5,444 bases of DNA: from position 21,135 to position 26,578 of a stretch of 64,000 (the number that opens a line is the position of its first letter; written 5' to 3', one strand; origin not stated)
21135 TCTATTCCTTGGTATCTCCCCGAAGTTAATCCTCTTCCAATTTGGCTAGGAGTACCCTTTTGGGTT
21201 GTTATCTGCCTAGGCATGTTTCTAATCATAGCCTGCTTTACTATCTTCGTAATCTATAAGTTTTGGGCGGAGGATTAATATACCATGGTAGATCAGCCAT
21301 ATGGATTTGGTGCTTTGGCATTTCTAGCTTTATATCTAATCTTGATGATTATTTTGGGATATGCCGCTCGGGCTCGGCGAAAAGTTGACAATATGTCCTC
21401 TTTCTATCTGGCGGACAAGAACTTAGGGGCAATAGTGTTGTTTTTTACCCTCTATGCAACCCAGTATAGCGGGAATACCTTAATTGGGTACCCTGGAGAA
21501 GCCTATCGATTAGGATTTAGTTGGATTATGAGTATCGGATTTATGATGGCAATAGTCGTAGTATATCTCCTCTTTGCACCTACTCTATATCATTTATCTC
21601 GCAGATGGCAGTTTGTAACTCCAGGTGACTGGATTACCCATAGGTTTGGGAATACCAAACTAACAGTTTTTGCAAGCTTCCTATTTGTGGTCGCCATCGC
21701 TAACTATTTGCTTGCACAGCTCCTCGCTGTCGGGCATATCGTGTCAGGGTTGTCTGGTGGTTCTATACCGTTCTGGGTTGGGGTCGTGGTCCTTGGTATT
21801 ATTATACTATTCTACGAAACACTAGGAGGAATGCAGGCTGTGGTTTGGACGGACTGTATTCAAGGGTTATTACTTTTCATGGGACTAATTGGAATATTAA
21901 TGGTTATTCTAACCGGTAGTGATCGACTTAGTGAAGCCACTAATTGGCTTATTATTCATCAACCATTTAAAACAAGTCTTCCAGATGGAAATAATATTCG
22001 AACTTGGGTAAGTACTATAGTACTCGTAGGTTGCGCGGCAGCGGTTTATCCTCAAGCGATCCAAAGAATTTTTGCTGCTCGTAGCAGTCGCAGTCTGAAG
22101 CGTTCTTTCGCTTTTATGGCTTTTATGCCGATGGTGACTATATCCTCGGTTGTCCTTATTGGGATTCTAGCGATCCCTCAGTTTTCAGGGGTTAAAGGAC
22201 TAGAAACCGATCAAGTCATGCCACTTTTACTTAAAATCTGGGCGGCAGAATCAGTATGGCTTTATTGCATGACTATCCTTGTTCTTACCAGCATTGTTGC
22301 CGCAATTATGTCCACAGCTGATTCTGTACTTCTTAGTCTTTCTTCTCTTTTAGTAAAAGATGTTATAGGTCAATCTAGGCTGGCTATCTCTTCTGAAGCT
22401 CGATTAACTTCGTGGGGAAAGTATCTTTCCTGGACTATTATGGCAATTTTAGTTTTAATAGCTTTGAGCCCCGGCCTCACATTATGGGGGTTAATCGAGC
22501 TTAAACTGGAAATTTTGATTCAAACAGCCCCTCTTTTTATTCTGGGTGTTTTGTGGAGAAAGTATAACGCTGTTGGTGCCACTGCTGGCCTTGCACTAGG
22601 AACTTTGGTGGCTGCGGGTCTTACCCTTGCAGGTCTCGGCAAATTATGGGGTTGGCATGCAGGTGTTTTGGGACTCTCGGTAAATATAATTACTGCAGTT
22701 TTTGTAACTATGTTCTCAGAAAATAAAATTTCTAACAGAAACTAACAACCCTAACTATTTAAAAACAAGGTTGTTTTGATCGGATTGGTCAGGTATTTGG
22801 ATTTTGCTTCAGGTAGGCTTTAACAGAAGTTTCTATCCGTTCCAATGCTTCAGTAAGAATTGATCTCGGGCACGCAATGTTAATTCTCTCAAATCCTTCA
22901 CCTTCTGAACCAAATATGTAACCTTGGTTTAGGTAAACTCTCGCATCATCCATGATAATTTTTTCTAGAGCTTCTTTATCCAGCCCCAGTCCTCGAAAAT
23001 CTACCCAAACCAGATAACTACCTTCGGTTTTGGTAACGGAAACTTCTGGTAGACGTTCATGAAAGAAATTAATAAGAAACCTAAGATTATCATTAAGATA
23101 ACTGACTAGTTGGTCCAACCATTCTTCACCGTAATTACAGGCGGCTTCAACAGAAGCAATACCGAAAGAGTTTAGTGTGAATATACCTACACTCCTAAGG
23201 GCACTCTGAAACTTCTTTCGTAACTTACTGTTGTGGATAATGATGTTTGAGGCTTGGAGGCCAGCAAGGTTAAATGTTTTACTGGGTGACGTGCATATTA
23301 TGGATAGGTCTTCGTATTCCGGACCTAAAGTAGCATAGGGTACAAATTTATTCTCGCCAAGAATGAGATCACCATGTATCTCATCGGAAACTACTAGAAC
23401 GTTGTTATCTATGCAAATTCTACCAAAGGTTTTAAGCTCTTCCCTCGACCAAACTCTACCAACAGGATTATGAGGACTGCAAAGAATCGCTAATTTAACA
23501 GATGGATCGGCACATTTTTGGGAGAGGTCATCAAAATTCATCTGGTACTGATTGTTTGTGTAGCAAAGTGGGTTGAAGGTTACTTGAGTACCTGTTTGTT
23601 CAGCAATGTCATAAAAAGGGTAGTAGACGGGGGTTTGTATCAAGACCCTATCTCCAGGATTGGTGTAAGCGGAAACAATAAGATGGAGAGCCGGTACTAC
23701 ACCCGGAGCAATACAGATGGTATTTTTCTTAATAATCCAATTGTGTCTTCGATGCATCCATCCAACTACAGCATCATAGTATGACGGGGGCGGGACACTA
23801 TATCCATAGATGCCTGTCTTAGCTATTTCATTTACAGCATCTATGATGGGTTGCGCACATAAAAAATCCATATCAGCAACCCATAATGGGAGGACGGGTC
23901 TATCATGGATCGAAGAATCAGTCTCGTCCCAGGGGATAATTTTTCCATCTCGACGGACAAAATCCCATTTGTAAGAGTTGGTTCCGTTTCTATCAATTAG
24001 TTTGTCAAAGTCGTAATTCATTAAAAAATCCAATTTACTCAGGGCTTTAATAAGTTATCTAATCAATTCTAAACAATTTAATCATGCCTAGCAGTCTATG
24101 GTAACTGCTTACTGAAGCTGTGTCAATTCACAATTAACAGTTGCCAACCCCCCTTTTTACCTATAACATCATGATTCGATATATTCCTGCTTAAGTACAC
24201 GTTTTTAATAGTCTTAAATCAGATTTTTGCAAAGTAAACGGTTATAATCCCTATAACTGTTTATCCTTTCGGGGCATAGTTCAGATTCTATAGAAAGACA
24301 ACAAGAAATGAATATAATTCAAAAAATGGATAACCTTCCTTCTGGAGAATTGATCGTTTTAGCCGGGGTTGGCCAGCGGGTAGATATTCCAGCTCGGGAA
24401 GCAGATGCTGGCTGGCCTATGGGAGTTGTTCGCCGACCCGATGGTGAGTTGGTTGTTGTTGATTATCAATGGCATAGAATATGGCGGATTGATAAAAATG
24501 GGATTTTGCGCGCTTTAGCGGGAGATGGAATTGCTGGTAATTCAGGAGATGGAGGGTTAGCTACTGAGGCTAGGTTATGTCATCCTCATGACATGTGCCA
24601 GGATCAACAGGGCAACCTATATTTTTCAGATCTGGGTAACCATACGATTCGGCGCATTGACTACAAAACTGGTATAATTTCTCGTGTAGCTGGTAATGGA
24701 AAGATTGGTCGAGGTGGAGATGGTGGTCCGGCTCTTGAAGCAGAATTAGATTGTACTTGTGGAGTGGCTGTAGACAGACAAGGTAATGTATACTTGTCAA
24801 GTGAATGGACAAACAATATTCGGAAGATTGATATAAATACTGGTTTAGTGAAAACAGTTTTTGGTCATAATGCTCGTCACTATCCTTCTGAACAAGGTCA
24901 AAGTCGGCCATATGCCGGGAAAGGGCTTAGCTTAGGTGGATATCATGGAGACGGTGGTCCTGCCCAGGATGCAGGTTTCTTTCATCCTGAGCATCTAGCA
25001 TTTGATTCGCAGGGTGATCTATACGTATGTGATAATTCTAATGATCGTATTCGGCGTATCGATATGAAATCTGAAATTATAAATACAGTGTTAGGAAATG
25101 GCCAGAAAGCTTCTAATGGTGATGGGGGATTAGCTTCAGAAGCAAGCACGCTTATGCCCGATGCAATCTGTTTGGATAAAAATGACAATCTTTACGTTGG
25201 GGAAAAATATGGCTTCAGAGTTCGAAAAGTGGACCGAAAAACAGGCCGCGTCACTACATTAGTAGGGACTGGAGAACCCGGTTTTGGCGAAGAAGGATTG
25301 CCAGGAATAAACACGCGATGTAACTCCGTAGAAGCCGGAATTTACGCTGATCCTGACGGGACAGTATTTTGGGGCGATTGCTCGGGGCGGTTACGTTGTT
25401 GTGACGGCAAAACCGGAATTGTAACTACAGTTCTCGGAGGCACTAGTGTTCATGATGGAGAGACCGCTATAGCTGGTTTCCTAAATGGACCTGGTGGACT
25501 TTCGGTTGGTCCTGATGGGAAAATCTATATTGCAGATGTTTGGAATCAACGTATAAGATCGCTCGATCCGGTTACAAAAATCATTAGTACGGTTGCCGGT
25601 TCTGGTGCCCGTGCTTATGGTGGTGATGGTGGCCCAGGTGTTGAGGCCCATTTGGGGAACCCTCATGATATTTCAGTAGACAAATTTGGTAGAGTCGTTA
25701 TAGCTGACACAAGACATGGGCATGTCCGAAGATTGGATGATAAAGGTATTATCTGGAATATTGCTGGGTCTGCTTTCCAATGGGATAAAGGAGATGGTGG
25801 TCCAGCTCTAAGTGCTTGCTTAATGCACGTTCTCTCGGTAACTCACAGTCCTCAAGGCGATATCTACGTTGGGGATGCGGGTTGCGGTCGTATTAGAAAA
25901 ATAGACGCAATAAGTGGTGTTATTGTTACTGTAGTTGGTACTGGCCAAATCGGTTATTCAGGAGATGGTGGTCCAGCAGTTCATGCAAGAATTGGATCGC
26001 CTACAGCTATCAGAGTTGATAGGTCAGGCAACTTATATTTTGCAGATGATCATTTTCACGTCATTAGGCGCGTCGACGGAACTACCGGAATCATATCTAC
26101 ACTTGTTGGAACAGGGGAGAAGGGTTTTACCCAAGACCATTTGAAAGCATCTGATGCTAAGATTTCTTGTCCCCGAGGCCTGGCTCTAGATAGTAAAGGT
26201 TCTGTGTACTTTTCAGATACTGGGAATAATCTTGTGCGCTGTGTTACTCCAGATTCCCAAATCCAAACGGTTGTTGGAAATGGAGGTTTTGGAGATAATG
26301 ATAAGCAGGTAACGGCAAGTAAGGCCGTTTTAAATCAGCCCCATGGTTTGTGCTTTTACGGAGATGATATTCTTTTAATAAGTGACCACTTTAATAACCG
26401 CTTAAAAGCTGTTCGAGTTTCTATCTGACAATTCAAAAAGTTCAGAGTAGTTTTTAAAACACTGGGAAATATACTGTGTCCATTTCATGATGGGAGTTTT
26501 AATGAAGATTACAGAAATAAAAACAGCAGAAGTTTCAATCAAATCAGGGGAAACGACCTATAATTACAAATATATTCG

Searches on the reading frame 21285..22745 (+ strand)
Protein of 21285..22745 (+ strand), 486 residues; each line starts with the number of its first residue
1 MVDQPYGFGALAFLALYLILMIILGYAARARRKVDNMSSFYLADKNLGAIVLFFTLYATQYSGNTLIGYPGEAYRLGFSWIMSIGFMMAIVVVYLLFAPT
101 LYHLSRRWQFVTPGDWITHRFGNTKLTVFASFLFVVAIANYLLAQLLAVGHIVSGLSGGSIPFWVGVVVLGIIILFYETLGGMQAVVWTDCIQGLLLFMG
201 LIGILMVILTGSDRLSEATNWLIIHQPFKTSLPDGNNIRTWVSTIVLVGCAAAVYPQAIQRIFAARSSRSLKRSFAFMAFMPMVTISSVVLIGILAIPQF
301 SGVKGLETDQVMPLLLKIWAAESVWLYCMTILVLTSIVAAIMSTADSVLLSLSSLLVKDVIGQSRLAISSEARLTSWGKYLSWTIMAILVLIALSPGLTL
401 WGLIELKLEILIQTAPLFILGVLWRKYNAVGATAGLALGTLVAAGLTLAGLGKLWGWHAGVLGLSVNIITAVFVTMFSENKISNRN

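Call 42: search_protein_families(library=pfam, proteins=[window:21285-22745:+], max_evalue=0.00001)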
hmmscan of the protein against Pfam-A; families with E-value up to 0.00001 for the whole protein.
window:21285-22745:+ (486 aa): 1 family
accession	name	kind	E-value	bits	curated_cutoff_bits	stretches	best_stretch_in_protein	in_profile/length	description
PF00474.23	SSF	-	3.3e-39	135.4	22.8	1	40-439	1-406/406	Sodium:solute symporter family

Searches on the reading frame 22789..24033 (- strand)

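Call 42: search_protein_families(library=pfam, proteins=[window:22789-24033:-], max_evalue=0.00001)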
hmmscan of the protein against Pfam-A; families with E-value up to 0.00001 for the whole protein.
window:22789-24033:- (414 aa): 1 family
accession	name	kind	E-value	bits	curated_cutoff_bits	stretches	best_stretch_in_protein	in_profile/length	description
PF00155.27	Aminotran_1_2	-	1.9e-42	146.2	19.7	1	54-400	10-361/361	Aminotransferase class I and II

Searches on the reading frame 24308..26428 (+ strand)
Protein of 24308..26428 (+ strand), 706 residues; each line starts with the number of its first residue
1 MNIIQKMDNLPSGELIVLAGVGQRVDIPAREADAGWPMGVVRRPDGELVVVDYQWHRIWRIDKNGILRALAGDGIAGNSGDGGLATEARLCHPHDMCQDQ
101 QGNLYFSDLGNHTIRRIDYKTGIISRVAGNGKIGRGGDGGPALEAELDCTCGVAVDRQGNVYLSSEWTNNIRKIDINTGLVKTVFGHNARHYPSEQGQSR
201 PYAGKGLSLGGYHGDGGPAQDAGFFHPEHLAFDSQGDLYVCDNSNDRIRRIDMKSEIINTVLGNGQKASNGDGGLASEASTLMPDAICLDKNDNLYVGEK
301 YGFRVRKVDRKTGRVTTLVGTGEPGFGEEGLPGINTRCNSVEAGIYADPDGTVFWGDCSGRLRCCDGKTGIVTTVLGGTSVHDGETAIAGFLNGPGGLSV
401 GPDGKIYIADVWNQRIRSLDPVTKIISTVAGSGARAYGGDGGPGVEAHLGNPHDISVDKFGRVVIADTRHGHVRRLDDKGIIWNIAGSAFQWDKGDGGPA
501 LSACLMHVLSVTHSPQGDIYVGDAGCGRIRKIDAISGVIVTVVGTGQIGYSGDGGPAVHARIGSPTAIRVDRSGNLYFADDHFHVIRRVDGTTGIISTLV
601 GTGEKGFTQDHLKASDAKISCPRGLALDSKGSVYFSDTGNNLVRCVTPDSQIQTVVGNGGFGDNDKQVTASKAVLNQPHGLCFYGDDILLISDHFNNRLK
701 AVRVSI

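Call 42: search_protein_families(library=pfam, proteins=[window:24308-26428:+], max_evalue=0.00001)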
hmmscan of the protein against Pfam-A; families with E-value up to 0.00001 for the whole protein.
window:24308-26428:+ (706 aa): 9 families
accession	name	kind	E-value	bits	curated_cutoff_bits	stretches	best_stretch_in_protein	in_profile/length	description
PF25021.1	TEN_NHL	-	2e-57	195.2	27.1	2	551-604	130-180/357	Teneurin NHL domain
PF01436.27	NHL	-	4.6e-37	124.7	20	0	392-417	1-26/28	NHL repeat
PF20067.5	SSL_N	-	8.2e-12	45.2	18.9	0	227-240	23-36/46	Strictosidine synthase-like, N-terminal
PF08450.18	SGL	-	2.6e-10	40.8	26.3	0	234-480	10-214/246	SMP-30/Gluconolactonase/LRE-like region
PF24684.1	Vgb_lyase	-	4.8e-10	39.2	50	0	34-121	180-253/290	Virginiamycin B lyase family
PF06739.17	SBBP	-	2.8e-09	37.2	20.5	0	152-163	17-28/38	Beta-propeller repeat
PF07494.17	Reg_prop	-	4e-09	36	20.4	0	94-107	8-21/24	Two component regulator propeller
PF13449.12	Phytase-like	-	1.2e-06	29.1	27.6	0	152-204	72-123/284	Esterase-like activity of phytase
PF21959.2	DUF6923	-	5.3e-06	26.8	27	0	290-434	95-224/234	Repeat of unknown function (DUF6923)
